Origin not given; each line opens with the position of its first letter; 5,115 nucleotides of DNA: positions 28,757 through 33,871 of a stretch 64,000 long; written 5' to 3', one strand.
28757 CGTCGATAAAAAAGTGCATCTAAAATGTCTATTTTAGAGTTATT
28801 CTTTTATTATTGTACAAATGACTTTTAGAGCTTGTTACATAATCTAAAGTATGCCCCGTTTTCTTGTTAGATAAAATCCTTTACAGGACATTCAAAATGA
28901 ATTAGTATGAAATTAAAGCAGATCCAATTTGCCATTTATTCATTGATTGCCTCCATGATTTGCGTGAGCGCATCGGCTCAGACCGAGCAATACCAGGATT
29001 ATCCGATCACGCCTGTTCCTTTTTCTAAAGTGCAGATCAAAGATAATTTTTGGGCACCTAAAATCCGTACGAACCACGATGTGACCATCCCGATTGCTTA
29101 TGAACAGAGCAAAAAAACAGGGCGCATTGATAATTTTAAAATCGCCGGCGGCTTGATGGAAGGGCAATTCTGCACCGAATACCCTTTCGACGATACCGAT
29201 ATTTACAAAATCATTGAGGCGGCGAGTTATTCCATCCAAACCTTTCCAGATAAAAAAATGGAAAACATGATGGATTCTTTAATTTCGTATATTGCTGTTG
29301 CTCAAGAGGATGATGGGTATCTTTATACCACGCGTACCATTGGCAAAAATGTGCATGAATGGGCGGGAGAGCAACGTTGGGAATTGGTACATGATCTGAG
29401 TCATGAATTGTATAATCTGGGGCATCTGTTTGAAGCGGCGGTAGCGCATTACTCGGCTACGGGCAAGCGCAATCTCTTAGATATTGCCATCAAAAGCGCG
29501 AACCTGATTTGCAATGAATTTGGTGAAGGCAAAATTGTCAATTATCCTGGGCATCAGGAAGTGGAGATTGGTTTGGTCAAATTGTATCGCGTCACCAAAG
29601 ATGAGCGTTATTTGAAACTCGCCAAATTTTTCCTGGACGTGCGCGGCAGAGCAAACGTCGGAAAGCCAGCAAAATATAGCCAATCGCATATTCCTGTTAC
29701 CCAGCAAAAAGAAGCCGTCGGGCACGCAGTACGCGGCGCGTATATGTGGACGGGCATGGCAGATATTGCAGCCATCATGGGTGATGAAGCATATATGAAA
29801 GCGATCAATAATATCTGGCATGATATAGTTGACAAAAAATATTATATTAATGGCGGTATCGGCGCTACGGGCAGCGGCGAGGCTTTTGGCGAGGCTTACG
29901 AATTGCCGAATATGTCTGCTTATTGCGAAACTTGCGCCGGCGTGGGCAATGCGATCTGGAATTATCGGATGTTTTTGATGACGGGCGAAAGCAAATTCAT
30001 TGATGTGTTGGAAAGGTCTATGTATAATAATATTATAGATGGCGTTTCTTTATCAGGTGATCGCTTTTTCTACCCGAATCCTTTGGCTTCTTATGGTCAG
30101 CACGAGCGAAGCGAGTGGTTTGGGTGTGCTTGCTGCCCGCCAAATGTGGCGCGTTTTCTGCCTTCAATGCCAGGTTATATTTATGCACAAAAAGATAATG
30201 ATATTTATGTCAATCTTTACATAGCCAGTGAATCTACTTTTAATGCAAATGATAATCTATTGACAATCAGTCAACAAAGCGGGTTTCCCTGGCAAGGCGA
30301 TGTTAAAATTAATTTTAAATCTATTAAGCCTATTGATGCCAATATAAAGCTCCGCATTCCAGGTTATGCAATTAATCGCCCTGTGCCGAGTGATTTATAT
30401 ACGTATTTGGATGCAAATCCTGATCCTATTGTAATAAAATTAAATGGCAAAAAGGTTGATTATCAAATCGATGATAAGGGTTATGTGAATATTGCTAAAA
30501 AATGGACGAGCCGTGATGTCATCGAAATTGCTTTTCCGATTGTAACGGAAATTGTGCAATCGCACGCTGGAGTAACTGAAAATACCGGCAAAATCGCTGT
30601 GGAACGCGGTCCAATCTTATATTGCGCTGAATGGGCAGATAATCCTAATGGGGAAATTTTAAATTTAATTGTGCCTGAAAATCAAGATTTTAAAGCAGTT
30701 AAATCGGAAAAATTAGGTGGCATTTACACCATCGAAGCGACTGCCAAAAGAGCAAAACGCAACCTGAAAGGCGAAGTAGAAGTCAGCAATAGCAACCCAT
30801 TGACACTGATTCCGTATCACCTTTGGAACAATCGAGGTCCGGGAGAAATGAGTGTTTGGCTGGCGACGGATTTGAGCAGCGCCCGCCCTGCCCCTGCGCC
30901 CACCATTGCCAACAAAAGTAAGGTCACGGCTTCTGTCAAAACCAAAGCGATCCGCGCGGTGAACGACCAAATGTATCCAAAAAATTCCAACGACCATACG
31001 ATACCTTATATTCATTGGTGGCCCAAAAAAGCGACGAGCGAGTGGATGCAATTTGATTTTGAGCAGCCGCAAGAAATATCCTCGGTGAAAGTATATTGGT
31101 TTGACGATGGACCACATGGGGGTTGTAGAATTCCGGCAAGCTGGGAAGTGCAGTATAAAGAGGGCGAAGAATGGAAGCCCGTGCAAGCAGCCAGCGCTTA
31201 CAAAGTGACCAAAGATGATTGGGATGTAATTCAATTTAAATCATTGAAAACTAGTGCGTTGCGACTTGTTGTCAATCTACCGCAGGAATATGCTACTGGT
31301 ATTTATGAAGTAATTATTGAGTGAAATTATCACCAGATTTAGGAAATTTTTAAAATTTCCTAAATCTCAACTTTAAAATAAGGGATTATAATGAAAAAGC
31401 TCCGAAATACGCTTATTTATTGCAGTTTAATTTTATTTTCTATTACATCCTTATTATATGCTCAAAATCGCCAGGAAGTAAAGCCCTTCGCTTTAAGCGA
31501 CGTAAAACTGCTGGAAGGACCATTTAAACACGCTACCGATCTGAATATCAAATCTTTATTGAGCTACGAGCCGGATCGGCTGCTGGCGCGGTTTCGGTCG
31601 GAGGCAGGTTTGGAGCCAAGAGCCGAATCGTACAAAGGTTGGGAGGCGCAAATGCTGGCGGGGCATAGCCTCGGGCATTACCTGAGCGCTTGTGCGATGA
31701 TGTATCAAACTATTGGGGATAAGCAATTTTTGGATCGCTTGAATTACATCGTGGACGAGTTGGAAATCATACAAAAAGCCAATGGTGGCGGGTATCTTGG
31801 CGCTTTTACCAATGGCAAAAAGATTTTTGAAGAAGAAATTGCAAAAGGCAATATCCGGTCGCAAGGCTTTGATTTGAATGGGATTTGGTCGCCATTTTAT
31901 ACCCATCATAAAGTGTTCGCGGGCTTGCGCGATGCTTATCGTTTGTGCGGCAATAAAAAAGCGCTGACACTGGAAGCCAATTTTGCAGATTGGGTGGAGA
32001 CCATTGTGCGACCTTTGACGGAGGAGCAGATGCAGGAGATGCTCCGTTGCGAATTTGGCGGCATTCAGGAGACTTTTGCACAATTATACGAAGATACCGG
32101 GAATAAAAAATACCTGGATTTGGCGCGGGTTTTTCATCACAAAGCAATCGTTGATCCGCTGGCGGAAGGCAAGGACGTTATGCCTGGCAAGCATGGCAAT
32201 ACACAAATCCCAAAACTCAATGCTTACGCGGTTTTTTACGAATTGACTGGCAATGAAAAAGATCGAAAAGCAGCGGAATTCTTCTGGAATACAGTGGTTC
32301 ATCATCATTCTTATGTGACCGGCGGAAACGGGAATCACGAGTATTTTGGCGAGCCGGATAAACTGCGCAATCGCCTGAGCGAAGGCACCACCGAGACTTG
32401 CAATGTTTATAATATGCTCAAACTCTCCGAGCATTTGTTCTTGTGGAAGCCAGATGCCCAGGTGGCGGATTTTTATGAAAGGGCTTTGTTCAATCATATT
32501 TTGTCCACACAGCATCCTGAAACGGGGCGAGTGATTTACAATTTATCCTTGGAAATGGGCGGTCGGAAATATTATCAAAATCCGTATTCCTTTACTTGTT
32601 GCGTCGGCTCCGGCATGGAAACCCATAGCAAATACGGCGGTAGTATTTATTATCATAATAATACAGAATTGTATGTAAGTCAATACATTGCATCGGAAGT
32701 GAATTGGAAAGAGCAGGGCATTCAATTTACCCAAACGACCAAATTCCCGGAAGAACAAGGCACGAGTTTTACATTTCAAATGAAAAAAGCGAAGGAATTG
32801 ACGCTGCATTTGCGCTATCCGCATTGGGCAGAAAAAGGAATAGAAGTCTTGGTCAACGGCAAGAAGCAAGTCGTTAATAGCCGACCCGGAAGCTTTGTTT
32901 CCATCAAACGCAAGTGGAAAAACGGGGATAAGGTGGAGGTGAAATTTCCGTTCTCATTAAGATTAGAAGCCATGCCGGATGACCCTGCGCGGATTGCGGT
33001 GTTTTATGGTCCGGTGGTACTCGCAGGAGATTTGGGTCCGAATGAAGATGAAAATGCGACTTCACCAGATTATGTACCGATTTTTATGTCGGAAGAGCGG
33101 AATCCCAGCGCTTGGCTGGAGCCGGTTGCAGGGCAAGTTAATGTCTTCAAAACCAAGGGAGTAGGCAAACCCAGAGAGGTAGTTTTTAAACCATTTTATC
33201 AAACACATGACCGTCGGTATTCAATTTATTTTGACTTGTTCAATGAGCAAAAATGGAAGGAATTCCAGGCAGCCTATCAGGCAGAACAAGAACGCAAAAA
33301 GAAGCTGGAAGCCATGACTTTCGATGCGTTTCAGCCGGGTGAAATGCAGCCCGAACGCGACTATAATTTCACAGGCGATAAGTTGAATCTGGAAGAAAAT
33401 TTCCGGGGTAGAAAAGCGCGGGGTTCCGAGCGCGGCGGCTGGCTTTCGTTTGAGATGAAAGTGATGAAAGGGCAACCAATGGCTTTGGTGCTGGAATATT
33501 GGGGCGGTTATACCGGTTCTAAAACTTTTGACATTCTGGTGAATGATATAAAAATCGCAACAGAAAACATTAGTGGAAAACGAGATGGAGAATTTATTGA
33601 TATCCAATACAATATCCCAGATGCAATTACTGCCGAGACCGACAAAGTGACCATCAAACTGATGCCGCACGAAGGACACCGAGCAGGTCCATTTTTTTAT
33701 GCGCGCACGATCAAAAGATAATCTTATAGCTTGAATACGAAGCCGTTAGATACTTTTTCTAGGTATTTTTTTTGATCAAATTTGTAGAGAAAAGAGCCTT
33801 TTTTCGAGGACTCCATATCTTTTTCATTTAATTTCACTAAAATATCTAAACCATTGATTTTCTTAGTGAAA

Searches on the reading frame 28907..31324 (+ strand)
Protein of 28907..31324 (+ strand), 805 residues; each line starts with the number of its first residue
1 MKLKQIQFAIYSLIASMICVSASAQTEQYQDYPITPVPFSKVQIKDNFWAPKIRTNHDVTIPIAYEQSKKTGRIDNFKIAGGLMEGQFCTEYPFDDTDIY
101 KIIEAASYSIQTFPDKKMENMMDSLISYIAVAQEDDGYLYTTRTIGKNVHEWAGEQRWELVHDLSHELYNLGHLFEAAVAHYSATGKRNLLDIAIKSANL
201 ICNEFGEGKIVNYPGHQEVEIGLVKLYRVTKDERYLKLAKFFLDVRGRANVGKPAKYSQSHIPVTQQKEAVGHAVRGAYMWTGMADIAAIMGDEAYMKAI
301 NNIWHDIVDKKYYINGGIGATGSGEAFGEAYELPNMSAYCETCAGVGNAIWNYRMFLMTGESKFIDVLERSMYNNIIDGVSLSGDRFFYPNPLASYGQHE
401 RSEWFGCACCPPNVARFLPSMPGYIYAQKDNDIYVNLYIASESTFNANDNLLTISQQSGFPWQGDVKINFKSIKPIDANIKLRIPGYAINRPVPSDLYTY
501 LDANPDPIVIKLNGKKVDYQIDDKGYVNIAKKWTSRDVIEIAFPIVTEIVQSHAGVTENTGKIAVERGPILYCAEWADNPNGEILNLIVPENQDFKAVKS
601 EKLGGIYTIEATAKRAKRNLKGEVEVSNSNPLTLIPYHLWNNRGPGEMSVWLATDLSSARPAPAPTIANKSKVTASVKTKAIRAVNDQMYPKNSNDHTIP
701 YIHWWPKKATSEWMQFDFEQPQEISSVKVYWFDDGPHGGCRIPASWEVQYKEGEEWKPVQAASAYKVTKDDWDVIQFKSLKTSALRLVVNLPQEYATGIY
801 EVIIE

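Call 4: search_protein_families(library=pfam, proteins=[window:28907-31324:+], max_evalue=0.01)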
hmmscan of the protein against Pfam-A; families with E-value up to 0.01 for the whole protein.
window:28907-31324:+ (805 aa): 6 families
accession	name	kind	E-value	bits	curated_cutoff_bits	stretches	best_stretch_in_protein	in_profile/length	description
PF07944.18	Beta-AFase-like_GH127_cat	-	1.1e-109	367.4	24.9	1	42-422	2-375/376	Beta-L-arabinofuranosidase, GH127 catalytic domain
PF20737.2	Glyco_hydro127C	-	3.9e-23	81.4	23.7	1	548-652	2-70/71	Glycoside hydrolase family 127 C-terminal domain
PF20736.2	Glyco_hydro127M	-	4.7e-18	65.5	24.2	1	433-545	2-95/95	Beta-L-arabinofuranosidase, GH127 middle domain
PF22633.2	F5_F8_type_C_2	-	9.3e-08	33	27.8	1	704-787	12-91/91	NedA-like, galactose-binding domain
PF00754.31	F5_F8_type_C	-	2.1e-07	31.6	28.2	1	697-791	23-114/127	F5/8 type C domain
PF07470.19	Glyco_hydro_88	-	9e-05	22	26.6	1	149-244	18-104/352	Glycosyl Hydrolase Family 88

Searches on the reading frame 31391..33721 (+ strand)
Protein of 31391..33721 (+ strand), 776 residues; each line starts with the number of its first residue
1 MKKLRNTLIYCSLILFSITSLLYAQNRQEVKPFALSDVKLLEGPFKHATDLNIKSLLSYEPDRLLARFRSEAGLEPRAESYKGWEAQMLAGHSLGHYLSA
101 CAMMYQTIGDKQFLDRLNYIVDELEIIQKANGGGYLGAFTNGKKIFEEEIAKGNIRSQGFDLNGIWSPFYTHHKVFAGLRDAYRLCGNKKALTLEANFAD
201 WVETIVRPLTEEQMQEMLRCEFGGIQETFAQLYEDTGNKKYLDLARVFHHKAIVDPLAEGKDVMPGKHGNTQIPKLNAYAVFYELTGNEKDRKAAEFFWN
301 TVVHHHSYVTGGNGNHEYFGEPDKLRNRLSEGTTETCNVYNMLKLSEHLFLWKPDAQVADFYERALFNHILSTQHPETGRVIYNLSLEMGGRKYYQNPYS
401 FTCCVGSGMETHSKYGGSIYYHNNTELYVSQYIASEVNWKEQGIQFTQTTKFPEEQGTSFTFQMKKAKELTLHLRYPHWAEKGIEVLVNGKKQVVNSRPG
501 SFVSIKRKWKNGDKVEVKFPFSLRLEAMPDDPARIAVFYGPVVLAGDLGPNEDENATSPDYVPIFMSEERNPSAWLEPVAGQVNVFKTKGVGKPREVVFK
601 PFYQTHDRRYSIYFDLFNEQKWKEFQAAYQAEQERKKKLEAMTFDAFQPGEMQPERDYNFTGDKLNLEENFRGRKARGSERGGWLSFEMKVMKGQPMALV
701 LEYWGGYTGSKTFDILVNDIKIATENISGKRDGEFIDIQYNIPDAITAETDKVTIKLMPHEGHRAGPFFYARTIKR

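Call 76: search_protein_families(library=pfam, proteins=[window:31391-33721:+], max_evalue=0.0001)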
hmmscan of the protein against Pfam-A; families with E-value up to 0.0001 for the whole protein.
window:31391-33721:+ (776 aa): 4 families
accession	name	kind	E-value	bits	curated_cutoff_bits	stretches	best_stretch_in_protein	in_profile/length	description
PF07944.18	Beta-AFase-like_GH127_cat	-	1.6e-124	416.2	24.9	1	37-416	1-375/376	Beta-L-arabinofuranosidase, GH127 catalytic domain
PF20736.2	Glyco_hydro127M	-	1.6e-28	99.1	24.2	1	427-520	2-94/95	Beta-L-arabinofuranosidase, GH127 middle domain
PF20620.4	DUF6805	-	1.6e-17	64.5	27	1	638-769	1-128/133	Family of unknown function (DUF6805)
PF16375.10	DUF4986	-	1.7e-06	29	29.5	1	561-614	28-84/84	Domain of unknown function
